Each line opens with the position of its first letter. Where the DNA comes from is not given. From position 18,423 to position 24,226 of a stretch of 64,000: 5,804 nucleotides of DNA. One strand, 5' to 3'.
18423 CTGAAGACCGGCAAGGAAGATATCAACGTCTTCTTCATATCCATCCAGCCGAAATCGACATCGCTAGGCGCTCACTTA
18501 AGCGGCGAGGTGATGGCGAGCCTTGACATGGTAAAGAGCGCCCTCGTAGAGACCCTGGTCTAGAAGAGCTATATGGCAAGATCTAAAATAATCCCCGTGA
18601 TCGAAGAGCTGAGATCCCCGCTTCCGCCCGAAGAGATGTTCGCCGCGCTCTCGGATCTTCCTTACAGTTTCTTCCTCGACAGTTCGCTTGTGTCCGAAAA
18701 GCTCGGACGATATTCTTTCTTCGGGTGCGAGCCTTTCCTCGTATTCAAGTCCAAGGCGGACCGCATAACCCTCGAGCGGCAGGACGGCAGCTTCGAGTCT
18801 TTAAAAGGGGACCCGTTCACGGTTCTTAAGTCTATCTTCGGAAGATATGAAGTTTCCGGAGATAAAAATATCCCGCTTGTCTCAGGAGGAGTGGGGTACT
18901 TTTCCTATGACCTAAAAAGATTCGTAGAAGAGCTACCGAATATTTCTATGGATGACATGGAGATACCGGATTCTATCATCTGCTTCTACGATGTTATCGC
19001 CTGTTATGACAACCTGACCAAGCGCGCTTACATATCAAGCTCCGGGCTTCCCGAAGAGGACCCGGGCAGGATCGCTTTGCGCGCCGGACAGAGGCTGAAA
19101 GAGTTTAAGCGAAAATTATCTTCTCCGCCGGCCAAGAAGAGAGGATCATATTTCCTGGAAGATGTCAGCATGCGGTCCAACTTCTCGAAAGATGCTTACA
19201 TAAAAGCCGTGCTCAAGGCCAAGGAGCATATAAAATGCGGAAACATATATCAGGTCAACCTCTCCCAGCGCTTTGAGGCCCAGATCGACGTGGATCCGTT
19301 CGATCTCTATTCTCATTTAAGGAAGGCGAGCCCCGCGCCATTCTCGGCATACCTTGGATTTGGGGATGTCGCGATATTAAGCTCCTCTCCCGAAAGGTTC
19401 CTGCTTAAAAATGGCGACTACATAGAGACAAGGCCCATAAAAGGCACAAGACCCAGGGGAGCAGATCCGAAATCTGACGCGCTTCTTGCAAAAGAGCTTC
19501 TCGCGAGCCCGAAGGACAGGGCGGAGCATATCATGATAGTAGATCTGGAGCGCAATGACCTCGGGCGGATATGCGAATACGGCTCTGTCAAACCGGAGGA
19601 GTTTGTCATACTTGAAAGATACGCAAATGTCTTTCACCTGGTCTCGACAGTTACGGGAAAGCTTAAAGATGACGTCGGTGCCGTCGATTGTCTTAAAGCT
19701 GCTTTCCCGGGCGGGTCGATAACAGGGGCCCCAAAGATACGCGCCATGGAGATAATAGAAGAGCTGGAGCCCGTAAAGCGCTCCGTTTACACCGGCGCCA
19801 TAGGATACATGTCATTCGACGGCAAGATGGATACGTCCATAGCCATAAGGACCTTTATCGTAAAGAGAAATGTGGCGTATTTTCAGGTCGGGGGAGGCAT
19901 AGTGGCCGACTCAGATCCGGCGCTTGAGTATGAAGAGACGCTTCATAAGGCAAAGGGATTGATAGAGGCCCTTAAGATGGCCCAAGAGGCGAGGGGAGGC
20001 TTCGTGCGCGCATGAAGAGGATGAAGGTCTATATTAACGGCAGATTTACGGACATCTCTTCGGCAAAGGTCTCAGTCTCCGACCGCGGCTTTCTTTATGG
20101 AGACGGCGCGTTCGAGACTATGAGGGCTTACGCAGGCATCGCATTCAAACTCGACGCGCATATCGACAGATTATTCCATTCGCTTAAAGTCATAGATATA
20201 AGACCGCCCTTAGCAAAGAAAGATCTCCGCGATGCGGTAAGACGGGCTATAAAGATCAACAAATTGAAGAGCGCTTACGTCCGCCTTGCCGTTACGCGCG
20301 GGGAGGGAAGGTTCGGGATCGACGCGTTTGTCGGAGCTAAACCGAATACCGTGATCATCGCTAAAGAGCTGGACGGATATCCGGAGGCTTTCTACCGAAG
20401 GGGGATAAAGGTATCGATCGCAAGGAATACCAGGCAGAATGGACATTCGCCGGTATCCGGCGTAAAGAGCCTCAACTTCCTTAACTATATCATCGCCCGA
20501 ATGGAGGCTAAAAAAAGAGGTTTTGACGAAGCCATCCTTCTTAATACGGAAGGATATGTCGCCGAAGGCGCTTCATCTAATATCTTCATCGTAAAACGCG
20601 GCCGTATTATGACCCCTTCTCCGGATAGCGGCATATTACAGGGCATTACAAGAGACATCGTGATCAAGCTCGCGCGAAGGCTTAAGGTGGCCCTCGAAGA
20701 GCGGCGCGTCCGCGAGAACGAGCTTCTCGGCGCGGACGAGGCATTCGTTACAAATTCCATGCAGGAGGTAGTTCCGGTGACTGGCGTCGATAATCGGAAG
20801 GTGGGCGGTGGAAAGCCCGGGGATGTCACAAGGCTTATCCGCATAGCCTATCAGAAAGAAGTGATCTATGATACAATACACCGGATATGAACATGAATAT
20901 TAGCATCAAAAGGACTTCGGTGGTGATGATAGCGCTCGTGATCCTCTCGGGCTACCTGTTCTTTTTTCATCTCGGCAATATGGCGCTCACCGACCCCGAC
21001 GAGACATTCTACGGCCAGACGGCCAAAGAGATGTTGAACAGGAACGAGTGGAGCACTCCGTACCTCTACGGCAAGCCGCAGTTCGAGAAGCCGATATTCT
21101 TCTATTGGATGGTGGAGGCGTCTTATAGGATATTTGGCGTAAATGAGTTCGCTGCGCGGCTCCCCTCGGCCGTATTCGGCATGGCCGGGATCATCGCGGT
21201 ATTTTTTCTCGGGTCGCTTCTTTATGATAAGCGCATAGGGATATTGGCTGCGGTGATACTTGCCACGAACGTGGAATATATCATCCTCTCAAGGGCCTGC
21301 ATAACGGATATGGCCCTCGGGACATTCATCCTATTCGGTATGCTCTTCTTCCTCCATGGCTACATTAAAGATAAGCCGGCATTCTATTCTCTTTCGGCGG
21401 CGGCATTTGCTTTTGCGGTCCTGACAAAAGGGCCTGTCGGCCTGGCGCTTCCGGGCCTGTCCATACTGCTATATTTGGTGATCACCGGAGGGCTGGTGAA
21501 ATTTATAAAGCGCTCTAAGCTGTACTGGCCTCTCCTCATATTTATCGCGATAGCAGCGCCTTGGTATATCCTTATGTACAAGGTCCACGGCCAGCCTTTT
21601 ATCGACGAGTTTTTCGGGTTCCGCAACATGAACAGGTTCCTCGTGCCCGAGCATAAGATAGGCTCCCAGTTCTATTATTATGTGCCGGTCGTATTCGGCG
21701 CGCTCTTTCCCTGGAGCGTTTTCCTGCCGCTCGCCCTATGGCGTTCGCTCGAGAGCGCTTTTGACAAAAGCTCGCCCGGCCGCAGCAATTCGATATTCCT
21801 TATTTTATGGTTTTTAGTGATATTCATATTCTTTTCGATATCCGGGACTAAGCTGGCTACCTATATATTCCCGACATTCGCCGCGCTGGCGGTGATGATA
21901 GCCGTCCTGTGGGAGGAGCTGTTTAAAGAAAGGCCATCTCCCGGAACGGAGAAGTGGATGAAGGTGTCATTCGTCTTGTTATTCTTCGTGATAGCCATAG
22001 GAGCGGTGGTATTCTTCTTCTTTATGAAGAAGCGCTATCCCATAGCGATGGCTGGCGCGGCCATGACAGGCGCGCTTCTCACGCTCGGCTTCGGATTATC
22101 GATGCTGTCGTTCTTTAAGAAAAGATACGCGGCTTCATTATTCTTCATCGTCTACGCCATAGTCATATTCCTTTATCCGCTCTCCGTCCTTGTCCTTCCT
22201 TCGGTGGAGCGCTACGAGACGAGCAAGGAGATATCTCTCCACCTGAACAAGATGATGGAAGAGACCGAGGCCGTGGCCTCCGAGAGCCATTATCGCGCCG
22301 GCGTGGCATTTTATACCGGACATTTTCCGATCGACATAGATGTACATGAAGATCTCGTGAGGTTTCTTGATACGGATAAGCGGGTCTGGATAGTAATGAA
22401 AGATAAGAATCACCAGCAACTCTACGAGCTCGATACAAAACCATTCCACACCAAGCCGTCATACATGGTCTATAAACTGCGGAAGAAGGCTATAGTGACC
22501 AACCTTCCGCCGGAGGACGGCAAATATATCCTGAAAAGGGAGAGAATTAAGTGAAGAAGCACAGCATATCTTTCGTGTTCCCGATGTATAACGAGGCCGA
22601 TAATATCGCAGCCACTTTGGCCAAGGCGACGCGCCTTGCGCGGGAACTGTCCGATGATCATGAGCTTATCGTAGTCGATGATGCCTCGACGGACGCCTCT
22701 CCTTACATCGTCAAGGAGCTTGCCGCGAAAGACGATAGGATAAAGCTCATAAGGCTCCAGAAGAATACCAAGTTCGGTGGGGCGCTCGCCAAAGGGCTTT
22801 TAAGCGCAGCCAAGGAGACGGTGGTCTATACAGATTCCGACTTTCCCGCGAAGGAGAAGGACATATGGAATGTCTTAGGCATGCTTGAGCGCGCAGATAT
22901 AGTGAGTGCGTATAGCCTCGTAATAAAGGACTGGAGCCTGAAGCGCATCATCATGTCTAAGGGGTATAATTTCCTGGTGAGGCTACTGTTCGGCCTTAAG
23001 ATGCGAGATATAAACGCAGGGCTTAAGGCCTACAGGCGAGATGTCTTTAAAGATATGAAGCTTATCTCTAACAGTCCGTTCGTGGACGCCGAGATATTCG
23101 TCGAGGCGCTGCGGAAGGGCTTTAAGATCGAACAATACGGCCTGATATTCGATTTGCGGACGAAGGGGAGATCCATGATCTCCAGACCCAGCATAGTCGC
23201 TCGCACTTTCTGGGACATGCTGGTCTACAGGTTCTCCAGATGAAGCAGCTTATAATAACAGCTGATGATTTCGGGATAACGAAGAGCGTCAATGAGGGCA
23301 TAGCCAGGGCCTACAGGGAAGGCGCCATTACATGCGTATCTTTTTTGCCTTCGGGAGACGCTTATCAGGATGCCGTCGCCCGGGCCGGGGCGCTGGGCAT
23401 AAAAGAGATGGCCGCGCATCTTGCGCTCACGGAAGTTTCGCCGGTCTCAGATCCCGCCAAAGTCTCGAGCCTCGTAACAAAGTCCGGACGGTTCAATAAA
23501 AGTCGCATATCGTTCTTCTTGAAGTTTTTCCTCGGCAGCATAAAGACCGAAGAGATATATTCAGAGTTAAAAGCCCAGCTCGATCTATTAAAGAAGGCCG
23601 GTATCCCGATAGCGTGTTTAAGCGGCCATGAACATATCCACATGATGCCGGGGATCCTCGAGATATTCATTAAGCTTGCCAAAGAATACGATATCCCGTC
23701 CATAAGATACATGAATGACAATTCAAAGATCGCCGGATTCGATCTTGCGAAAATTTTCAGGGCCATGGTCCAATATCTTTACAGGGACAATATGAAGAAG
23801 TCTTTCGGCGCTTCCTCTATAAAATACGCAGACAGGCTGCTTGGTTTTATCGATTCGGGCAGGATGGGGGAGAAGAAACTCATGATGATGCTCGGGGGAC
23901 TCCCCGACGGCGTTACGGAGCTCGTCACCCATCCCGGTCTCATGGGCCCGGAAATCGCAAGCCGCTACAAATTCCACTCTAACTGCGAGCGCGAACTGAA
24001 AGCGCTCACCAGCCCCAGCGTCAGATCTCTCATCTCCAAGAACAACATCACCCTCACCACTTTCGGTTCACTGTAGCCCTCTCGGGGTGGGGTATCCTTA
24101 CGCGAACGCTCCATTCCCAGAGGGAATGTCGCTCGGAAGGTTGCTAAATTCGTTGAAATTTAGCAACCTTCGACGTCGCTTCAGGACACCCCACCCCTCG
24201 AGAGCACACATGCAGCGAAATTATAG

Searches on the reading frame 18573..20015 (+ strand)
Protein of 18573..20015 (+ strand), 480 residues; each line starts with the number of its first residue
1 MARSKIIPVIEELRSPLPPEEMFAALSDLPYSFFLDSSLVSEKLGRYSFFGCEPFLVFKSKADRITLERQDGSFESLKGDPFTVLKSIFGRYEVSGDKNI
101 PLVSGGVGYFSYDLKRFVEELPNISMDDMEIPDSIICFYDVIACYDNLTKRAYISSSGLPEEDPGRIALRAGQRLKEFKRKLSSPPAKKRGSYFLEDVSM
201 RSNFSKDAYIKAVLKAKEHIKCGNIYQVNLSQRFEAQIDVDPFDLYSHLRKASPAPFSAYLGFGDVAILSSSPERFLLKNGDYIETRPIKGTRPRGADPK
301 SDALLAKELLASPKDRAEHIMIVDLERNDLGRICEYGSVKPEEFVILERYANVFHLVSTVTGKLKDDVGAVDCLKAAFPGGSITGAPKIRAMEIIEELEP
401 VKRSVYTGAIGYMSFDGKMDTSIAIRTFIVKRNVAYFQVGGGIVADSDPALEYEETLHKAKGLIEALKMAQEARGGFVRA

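Call 4: search_protein_families(library=pfam, proteins=[window:18573-20015:+], max_evalue=0.01)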
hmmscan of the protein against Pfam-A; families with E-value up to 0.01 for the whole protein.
window:18573-20015:+ (480 aa): 2 families
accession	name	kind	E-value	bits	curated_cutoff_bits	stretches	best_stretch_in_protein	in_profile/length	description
PF00425.24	Chorismate_bind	-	2.4e-96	322.7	27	1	206-459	2-257/257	chorismate binding enzyme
PF04715.19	Anth_synt_I_N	-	4.8e-32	111.6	23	1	18-154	4-140/140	Anthranilate synthase component I, N terminal region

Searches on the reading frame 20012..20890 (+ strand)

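Call 4: search_protein_families(library=pfam, proteins=[window:20012-20890:+], max_evalue=0.01)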
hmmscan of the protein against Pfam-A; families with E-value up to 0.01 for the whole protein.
window:20012-20890:+ (292 aa): 1 family
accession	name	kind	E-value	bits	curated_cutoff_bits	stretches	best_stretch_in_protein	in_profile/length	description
PF01063.24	Aminotran_4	-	1.3e-64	218.6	28.5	1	32-258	1-222/223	Amino-transferase class IV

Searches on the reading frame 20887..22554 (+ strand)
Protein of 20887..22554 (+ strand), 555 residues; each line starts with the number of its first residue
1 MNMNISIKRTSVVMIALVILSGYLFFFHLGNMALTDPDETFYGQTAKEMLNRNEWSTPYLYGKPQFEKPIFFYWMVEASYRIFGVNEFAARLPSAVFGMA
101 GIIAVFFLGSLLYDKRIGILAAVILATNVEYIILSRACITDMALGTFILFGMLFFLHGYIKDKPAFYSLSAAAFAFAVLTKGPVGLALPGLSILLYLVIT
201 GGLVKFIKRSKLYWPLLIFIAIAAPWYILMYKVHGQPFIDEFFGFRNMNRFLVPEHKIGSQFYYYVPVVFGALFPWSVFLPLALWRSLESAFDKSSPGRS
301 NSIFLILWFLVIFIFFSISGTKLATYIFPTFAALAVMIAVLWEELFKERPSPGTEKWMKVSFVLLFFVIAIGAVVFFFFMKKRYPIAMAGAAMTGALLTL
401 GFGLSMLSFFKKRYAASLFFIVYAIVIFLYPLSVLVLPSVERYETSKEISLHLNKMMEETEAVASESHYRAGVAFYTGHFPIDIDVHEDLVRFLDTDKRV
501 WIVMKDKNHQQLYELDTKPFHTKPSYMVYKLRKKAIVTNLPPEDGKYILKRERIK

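Call 10: search_protein_families(library=pfam, proteins=[window:20887-22554:+], max_evalue=0.0001)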
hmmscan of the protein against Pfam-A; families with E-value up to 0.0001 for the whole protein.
window:20887-22554:+ (555 aa): 2 families
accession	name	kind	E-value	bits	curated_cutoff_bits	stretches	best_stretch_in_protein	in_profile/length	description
PF13231.12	PMT_2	-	1.8e-20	74.2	26.1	1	68-228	2-159/160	Dolichyl-phosphate-mannose-protein mannosyltransferase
PF02366.24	PMT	-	9e-16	58.6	22.7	1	14-234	5-240/245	Dolichyl-phosphate-mannose-protein mannosyltransferase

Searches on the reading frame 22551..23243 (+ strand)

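Call 10: search_protein_families(library=pfam, proteins=[window:22551-23243:+], max_evalue=0.0001)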
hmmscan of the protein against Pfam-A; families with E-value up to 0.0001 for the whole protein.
window:22551-23243:+ (230 aa): 1 family
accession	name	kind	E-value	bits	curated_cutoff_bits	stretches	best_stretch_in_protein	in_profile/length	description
PF00535.33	Glycos_transf_2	-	2.9e-24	86.3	23.3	1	7-168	1-166/168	Glycosyl transferase family 2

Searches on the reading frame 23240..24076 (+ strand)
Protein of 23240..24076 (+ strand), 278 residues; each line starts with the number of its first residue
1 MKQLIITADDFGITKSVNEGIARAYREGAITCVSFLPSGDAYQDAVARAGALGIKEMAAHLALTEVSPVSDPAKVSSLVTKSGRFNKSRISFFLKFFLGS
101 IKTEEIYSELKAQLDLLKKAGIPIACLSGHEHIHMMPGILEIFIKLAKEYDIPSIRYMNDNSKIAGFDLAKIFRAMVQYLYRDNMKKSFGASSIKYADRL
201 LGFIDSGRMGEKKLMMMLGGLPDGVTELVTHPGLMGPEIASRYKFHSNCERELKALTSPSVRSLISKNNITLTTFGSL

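Call 10: search_protein_families(library=pfam, proteins=[window:23240-24076:+], max_evalue=0.0001)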
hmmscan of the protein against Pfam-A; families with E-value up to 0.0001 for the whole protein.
window:23240-24076:+ (278 aa): 1 family
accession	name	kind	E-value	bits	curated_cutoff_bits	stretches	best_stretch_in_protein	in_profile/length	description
PF04794.17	YdjC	-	1e-55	189.9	29.7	1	3-266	1-265/266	YdjC-like protein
